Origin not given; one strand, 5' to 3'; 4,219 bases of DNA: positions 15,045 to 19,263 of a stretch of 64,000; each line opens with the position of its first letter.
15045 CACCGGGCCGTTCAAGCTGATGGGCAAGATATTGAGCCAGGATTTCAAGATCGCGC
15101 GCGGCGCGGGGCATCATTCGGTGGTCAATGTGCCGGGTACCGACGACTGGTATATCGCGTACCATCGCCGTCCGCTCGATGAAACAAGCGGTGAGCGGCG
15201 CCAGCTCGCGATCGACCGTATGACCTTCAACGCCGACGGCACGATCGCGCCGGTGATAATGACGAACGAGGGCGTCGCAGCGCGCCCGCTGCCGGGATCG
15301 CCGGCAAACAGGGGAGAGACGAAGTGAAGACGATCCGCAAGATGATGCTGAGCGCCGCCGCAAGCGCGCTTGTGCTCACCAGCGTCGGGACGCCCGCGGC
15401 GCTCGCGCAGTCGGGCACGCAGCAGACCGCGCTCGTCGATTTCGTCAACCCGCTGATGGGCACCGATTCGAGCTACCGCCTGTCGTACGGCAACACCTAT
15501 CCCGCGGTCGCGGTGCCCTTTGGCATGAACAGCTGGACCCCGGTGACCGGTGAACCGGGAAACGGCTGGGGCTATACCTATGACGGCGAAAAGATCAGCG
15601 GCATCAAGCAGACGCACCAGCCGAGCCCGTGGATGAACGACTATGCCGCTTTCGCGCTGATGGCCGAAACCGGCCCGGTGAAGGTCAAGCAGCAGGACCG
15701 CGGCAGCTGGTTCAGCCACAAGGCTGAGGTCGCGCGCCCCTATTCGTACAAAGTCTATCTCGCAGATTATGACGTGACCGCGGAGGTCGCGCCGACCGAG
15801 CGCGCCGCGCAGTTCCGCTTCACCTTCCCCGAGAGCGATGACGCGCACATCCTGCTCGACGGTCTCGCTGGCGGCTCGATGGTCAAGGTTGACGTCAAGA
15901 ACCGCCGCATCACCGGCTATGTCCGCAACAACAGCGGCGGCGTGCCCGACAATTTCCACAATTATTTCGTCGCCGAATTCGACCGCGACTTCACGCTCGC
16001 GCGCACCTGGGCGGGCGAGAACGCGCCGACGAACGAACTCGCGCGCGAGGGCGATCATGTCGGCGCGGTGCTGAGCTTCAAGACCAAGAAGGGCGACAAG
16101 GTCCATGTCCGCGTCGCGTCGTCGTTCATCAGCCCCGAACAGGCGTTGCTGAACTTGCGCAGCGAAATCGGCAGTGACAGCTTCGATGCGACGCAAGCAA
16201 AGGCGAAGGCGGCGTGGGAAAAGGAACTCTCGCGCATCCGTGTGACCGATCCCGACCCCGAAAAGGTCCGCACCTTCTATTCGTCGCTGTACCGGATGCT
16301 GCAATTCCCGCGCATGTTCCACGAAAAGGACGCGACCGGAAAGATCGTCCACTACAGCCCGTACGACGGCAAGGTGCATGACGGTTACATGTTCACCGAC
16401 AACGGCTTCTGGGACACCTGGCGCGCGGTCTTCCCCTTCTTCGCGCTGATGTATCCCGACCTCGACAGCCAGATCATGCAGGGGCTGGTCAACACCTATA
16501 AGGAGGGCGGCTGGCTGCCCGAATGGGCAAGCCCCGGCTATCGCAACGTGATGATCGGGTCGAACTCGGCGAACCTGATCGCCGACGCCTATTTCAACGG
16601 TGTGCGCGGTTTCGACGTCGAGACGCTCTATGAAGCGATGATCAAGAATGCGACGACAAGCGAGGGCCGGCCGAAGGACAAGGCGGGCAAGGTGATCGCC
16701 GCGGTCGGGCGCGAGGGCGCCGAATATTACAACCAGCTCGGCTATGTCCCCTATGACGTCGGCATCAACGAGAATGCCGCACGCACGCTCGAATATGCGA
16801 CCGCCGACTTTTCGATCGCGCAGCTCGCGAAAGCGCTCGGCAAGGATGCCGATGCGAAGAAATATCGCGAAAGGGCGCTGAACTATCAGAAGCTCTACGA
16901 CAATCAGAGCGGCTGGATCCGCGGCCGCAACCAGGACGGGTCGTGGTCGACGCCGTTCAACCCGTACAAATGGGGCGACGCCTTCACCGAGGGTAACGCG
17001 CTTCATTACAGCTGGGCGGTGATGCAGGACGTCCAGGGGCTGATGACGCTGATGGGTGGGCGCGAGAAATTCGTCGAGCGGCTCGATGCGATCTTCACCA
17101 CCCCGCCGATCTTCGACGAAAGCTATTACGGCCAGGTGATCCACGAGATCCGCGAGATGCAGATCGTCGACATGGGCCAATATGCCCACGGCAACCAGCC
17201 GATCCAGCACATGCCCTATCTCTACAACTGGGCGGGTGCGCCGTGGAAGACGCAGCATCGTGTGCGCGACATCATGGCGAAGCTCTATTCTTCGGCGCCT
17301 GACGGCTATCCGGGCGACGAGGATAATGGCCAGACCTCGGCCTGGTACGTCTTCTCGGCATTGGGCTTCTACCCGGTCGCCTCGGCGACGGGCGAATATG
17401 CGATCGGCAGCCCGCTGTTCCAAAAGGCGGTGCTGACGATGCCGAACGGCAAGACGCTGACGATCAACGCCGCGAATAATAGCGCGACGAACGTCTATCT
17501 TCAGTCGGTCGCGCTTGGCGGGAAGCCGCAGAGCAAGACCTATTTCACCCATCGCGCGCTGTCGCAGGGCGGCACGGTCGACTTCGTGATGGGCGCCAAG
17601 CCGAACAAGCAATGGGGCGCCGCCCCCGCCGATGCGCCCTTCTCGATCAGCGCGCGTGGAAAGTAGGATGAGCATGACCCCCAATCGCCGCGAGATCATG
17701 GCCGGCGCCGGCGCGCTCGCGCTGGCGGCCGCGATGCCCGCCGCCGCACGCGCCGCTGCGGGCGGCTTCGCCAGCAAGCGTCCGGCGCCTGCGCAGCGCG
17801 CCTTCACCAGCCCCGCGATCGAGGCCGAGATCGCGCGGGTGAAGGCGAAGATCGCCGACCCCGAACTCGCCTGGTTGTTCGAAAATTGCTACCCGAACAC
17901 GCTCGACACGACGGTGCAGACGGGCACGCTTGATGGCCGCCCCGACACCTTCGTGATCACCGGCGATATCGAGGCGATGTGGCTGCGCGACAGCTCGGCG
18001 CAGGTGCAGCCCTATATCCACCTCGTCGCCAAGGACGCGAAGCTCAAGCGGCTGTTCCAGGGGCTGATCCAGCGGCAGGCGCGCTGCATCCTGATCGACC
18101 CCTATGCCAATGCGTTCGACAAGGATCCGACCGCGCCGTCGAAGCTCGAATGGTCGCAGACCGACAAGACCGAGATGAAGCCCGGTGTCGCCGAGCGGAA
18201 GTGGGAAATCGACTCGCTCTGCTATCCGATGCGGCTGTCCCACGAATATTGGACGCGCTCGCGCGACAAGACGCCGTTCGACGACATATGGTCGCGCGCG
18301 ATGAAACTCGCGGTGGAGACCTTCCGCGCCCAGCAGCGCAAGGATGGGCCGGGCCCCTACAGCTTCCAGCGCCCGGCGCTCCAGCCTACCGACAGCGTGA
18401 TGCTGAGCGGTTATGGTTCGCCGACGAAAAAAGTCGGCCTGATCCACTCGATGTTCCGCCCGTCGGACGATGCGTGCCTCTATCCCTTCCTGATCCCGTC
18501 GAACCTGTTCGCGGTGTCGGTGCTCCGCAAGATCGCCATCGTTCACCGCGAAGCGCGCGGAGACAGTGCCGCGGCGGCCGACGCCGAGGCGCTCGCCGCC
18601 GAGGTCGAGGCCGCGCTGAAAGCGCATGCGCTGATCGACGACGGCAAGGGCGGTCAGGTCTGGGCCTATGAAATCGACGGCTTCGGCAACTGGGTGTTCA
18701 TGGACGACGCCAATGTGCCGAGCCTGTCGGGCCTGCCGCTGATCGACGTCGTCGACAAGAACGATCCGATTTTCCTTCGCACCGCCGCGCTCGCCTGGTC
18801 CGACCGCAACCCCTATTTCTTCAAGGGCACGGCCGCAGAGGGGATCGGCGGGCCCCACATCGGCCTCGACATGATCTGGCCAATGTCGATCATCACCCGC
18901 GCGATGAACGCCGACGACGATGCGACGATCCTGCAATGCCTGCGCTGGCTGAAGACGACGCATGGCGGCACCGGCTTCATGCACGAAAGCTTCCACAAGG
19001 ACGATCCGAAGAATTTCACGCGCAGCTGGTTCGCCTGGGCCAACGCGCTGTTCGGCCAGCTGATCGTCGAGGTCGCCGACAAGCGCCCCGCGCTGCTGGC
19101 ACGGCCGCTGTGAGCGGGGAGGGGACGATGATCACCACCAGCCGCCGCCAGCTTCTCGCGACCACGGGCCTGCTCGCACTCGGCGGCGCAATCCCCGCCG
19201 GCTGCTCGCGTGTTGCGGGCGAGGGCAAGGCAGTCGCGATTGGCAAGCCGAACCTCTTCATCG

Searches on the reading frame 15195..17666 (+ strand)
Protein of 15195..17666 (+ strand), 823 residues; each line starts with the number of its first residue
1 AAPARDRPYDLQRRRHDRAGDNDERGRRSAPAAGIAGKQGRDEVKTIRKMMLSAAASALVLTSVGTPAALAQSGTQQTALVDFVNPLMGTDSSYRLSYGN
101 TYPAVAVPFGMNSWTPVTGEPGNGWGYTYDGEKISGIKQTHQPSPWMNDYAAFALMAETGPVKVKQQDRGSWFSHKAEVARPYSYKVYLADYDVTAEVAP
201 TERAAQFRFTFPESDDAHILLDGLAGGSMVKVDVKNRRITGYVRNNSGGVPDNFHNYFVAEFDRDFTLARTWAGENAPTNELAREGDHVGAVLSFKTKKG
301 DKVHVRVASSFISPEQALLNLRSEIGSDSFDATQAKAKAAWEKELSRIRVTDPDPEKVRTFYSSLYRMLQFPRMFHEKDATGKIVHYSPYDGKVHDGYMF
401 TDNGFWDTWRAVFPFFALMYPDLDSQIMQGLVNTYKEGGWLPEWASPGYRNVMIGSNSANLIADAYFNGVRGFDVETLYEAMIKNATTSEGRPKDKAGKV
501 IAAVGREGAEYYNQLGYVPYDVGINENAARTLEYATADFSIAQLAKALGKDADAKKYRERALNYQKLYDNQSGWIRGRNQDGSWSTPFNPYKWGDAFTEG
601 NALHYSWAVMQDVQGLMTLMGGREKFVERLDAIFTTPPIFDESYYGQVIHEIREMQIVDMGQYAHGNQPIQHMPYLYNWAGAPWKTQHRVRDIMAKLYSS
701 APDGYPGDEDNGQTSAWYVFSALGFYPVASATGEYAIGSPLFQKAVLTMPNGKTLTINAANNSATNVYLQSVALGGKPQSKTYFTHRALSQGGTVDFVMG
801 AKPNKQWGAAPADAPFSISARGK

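Call 16: search_protein_families(library=pfam, proteins=[window:15195-17666:+], max_evalue=0.0001)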
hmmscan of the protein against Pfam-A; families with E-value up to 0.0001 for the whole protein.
window:15195-17666:+ (823 aa): 2 families
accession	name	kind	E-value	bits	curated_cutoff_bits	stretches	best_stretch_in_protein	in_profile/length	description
PF07971.18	Glyco_hydro_92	-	1.8e-176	588.1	24.6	1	316-800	1-463/464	Glycosyl hydrolase family 92 catalytic domain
PF17678.7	Glyco_hydro_92N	-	2.1e-66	224.6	34.5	1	83-310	1-236/236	Glycosyl hydrolase family 92 N-terminal domain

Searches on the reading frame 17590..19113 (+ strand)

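Call 16: search_protein_families(library=pfam, proteins=[window:17590-19113:+], max_evalue=0.0001)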
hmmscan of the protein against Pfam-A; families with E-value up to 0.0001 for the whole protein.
window:17590-19113:+ (507 aa): 1 family
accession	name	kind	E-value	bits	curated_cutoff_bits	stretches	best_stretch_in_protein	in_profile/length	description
PF06824.17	Glyco_hydro_125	-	5.8e-161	536.4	23.4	1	90-493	1-414/414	Metal-independent alpha-mannosidase (GH125)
